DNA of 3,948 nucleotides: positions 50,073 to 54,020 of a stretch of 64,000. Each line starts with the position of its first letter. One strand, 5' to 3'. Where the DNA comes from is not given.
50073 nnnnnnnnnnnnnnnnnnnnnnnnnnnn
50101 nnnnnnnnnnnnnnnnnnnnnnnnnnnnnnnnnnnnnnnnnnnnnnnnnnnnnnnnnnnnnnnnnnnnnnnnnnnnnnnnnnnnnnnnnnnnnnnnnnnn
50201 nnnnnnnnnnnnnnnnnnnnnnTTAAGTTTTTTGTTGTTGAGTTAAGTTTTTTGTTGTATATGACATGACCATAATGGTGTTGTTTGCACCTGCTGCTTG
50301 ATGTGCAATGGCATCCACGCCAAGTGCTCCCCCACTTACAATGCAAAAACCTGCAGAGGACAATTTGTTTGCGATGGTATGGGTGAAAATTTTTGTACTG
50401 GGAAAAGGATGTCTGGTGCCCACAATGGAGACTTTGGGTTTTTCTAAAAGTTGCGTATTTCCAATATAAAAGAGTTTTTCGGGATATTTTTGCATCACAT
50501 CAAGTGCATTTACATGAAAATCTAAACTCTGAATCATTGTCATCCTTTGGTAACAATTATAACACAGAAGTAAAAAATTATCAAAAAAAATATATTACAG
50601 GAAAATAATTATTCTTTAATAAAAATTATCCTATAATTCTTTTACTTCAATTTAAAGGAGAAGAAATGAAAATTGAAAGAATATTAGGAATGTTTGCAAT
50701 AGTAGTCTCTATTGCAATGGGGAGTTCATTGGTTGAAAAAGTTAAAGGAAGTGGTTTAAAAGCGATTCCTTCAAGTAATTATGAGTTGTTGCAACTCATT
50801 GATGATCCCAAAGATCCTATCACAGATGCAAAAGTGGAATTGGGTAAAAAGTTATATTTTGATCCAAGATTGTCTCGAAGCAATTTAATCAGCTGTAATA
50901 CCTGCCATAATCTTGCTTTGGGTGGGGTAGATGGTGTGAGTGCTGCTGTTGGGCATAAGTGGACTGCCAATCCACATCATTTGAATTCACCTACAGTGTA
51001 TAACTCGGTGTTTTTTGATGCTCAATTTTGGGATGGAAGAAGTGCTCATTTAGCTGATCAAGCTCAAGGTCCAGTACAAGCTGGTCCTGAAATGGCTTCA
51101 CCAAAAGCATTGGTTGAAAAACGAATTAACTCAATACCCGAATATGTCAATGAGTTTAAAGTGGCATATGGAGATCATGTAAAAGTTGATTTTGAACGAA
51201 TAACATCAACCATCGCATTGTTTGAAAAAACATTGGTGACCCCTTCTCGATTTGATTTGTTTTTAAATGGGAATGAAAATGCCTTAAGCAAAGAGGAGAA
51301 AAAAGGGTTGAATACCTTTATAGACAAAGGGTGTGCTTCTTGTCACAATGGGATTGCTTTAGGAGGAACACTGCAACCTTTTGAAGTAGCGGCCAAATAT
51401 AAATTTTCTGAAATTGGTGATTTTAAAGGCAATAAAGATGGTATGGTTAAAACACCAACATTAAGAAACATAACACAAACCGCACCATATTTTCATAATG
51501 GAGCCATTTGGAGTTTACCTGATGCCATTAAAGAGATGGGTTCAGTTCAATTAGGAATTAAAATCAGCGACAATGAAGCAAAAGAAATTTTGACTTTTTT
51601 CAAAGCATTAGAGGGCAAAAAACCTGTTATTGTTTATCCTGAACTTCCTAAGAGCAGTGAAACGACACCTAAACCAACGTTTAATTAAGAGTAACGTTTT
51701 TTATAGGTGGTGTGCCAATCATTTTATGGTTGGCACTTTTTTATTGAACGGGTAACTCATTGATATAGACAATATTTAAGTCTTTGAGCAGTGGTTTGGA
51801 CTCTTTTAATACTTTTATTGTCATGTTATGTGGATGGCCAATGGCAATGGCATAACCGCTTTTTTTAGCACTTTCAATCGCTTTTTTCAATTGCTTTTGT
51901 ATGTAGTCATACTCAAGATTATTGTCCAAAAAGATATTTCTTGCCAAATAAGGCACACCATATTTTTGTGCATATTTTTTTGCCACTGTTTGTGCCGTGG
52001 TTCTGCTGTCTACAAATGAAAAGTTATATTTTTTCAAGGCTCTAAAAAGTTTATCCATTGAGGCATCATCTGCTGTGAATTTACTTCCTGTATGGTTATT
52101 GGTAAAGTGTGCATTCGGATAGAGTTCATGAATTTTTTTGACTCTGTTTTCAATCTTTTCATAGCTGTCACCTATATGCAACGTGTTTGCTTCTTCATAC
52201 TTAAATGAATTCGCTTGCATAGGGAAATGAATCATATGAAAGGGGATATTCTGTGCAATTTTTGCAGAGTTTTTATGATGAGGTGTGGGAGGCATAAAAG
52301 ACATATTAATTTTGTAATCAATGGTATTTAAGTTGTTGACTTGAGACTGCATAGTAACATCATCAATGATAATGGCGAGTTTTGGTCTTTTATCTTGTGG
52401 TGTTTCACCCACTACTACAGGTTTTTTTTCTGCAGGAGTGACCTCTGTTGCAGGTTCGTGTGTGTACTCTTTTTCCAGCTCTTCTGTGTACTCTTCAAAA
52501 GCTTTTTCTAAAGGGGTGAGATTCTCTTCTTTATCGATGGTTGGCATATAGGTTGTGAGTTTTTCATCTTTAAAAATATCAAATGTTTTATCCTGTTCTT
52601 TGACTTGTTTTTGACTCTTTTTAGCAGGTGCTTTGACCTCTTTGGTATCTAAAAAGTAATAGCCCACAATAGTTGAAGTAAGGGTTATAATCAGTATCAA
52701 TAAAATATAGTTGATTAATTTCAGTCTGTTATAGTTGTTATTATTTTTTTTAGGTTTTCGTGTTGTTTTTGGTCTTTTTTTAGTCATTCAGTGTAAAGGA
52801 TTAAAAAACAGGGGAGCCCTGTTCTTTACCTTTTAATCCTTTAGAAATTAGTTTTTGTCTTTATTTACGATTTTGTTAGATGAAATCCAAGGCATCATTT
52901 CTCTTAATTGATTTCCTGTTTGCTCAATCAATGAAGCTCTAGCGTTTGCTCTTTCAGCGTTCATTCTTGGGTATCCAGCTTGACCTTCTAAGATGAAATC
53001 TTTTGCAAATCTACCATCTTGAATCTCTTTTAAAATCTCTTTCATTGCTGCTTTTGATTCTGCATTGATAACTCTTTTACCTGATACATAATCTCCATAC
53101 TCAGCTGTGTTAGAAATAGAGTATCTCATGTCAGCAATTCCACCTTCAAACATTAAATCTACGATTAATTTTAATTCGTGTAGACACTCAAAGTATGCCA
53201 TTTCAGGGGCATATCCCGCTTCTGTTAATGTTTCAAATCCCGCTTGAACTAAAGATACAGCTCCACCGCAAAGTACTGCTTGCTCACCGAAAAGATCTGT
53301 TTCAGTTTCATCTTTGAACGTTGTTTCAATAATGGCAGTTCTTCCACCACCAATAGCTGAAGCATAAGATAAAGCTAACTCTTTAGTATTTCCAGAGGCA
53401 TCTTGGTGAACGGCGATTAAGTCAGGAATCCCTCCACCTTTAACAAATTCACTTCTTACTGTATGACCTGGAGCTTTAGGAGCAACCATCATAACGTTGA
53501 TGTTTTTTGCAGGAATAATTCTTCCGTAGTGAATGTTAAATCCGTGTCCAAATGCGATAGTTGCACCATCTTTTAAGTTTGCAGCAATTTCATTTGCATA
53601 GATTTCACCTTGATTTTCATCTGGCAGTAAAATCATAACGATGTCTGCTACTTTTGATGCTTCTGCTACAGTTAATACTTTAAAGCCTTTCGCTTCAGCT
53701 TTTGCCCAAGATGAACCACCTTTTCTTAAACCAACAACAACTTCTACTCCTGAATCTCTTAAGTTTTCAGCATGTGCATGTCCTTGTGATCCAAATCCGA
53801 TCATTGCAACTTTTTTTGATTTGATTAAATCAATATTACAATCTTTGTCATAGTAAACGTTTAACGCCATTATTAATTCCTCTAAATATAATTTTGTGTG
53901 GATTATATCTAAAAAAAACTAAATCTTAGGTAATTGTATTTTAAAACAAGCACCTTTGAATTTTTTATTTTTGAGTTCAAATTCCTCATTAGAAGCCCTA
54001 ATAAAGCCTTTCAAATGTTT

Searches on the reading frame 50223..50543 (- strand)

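Call 7: search_protein_families(library=pfam, proteins=[window:50223-50543:-], max_evalue=0.01)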
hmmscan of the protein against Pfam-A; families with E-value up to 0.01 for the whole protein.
window:50223-50543:- (106 aa): 1 family
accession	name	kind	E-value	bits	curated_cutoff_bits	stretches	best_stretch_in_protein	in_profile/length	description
PF02481.21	DNA_processg_A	-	1.1e-22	80.7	29.6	1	13-100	20-111/212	DNA recombination-mediator protein A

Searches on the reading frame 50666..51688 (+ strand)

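Call 7: search_protein_families(library=pfam, proteins=[window:50666-51688:+], max_evalue=0.01)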
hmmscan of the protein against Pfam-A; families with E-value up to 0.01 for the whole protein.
window:50666-51688:+ (340 aa): 4 families
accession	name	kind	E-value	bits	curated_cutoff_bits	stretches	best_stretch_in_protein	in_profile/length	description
PF03150.19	CCP_MauG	-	1.7e-50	171.9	25.6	1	55-204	2-148/149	Di-haem cytochrome c peroxidase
PF00034.26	Cytochrom_C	-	4.8e-07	31.4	21.3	1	213-293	3-57/90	Cytochrome c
PF21419.2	RoxA-like_Cyt-c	-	0.00073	19.5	26.7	1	264-284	5-25/39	RoxA-like, cytochrome c-like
PF13442.11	Cytochrome_CBB3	-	0.0056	17.4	27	0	76-101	13-34/68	Cytochrome C oxidase, cbb3-type, subunit III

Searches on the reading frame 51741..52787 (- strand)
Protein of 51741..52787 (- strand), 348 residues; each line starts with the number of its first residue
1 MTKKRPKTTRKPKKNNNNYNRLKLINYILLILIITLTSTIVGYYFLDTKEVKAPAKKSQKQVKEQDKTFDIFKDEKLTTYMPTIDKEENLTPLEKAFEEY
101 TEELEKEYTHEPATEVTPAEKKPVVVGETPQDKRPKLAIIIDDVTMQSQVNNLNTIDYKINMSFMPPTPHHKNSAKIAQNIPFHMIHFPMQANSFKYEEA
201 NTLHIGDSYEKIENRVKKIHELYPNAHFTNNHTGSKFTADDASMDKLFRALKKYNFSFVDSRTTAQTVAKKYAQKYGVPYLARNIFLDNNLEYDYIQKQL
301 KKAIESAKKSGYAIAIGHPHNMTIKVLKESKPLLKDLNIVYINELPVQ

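Call 7: search_protein_families(library=pfam, proteins=[window:51741-52787:-], max_evalue=0.01)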
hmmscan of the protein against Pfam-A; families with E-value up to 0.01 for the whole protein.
window:51741-52787:- (348 aa): 2 families
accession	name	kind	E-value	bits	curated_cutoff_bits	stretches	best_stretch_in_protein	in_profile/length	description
PF04748.18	Polysacc_deac_2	-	5.5e-62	209.1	27.5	1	139-345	1-211/212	Divergent polysaccharide deacetylase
PF16146.10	DUF4854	-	0.0081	17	28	0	45-109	4-68/102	Domain of unknown function (DUF4854)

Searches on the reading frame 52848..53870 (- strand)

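Call 7: search_protein_families(library=pfam, proteins=[window:52848-53870:-], max_evalue=0.01)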
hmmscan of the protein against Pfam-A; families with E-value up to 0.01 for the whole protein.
window:52848-53870:- (340 aa): 8 families
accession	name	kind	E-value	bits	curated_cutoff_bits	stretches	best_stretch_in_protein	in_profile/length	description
PF07991.19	KARI_N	-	8.5e-75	250.3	20.6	1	16-178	2-164/165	Acetohydroxy acid isomeroreductase, NADPH-binding domain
PF01450.25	KARI_C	-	1.2e-62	211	29.1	1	185-328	1-144/144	Ketol-acid reductoisomerase, C-terminal domain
PF02826.25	2-Hacid_dh_C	-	1.4e-07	31.5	25.1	1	11-107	29-126/178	D-isomer specific 2-hydroxyacid dehydrogenase, NAD binding domain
PF03807.23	F420_oxidored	-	9.5e-06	26.6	21.6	1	20-92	1-77/94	NADP oxidoreductase coenzyme F420-dependent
PF03446.21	NAD_binding_2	-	1e-05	26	21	1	20-105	1-89/161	NAD binding domain of 6-phosphogluconate dehydrogenase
PF00670.27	AdoHcyase_NAD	-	0.00033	21.3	27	1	15-106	20-107/162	S-adenosyl-L-homocysteine hydrolase, NAD binding domain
PF02629.25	CoA_binding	-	0.0011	20.2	22.3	1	17-100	2-89/97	CoA binding domain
PF02579.22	Nitro_FeMo-Co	-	0.0023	18.6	26.3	1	27-78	39-89/94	Dinitrogenase iron-molybdenum cofactor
